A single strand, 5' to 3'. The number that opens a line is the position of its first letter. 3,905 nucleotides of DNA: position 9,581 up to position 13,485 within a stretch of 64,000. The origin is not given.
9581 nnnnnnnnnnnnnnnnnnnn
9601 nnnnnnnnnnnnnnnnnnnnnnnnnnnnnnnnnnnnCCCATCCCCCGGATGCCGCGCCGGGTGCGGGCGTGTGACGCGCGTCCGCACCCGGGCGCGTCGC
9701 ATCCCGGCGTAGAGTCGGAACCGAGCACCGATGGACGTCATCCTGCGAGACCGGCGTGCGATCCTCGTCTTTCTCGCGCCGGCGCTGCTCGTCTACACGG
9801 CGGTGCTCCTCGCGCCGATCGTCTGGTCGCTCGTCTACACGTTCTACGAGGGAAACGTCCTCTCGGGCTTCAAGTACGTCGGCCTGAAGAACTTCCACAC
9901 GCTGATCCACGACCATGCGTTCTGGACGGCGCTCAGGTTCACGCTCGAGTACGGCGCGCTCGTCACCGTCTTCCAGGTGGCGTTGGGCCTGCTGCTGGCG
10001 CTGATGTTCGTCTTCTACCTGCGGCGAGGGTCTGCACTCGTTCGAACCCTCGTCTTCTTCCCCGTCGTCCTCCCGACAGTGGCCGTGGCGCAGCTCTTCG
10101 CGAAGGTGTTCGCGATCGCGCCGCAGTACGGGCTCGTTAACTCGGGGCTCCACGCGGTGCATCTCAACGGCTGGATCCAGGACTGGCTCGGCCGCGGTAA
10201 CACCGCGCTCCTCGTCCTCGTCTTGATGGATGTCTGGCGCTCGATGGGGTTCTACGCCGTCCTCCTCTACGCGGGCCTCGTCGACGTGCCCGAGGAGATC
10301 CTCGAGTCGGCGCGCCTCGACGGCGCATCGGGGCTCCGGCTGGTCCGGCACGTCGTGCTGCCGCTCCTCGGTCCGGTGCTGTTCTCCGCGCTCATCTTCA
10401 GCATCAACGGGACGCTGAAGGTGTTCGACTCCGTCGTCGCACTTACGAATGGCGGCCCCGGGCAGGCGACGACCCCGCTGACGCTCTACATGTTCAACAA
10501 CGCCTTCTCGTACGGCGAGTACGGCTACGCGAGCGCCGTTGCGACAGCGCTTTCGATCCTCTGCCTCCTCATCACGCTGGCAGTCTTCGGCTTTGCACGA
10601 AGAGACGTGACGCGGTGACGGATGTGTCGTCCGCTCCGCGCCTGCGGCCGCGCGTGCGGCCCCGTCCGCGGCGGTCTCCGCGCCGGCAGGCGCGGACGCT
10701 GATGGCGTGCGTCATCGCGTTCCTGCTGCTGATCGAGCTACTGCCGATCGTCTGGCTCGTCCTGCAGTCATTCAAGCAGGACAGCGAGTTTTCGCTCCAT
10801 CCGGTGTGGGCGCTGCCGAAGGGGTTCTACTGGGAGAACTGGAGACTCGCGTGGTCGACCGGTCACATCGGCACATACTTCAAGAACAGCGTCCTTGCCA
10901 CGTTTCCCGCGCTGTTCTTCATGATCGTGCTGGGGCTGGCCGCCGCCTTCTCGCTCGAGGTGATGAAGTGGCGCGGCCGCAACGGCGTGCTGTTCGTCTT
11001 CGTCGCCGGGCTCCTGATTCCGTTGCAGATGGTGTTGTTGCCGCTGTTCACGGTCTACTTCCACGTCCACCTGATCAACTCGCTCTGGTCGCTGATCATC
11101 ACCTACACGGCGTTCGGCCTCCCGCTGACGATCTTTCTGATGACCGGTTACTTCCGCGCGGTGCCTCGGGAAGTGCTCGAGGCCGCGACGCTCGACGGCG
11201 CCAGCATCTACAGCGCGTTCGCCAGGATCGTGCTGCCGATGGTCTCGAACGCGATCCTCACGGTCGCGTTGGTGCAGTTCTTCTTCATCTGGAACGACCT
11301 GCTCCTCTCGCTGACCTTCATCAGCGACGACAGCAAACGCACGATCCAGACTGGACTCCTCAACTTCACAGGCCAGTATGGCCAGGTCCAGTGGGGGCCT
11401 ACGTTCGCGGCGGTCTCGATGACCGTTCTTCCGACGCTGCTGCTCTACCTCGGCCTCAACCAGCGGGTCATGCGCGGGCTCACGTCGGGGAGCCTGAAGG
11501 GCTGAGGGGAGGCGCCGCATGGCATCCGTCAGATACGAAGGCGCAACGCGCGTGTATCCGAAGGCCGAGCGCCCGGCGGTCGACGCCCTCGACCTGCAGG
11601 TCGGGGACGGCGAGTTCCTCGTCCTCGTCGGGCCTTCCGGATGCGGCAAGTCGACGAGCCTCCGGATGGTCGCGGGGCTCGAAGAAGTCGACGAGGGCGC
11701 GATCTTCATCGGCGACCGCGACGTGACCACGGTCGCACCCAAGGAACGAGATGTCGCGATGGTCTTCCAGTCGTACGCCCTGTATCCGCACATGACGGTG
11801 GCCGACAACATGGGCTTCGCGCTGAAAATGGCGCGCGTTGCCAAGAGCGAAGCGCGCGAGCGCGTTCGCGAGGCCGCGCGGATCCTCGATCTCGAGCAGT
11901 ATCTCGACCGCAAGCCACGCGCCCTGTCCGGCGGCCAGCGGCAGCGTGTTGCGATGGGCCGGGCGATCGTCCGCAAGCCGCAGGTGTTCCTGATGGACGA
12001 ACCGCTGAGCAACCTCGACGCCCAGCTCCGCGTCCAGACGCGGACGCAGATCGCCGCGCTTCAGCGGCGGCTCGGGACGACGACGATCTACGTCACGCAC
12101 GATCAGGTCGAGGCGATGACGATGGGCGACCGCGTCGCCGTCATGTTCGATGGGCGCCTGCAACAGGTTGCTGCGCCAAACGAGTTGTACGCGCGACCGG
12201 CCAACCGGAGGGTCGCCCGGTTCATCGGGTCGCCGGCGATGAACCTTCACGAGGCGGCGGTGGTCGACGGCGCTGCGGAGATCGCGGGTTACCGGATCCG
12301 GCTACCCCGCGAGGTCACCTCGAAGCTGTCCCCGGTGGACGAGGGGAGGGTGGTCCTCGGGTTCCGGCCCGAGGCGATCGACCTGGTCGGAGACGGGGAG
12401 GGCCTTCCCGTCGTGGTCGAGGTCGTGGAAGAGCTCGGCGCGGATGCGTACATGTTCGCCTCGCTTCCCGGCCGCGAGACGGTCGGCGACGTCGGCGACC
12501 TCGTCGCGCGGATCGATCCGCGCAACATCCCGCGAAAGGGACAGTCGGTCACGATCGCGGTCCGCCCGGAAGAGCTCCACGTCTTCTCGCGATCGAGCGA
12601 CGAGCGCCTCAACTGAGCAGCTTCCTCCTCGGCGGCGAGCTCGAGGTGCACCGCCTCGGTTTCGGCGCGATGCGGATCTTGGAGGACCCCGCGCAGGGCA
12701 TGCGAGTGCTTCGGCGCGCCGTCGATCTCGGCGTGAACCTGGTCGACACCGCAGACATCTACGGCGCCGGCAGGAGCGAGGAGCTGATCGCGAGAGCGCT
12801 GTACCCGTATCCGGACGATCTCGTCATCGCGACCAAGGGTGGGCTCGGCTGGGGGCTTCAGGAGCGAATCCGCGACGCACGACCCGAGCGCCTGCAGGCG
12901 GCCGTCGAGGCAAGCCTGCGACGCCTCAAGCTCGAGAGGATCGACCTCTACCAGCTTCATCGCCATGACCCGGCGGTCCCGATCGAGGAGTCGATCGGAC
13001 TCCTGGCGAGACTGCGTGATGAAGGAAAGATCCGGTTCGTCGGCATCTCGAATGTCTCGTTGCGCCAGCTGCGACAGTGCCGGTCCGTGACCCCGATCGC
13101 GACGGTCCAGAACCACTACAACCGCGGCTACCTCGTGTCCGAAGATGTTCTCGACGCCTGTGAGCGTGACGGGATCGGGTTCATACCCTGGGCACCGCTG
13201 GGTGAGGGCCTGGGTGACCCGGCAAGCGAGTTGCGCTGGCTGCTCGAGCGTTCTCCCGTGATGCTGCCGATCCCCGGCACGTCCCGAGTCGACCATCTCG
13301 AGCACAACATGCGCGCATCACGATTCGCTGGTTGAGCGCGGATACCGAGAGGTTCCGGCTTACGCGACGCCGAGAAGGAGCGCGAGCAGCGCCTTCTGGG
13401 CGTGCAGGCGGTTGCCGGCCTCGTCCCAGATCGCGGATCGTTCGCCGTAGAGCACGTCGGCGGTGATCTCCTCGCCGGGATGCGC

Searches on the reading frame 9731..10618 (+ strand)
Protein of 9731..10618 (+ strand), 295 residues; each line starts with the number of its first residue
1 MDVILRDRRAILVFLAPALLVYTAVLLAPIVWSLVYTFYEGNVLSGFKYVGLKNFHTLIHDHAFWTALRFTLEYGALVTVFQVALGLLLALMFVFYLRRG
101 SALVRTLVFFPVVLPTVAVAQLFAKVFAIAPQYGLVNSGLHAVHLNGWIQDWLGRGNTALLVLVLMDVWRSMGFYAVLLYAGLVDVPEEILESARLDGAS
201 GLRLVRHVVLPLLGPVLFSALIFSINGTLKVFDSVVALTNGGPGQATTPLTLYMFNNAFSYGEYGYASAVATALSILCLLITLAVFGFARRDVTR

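Call 66: search_protein_families(library=pfam, proteins=[window:9731-10618:+])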
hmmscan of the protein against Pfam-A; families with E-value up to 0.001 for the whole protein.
window:9731-10618:+ (295 aa): 1 family
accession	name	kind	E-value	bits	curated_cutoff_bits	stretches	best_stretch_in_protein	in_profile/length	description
PF00528.27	BPD_transp_1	-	5e-18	65.9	26.4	1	83-288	2-178/184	Binding-protein-dependent transport system inner membrane component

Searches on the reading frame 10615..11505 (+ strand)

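Call 66: search_protein_families(library=pfam, proteins=[window:10615-11505:+])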
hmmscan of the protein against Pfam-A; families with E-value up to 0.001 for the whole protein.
window:10615-11505:+ (296 aa): 1 family
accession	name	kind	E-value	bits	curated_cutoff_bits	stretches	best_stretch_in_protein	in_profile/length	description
PF00528.27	BPD_transp_1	-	2e-15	57.4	26.4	1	104-279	2-173/184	Binding-protein-dependent transport system inner membrane component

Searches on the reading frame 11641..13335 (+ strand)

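Call 66: search_protein_families(library=pfam, proteins=[window:11641-13335:+])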
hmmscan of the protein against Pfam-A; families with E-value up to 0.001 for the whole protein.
window:11641-13335:+ (564 aa): 1 family
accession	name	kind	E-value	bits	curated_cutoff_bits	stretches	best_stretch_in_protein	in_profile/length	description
PF00248.27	Aldo_ket_red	-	7.3e-56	189.8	24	1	338-524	1-196/291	Aldo/keto reductase family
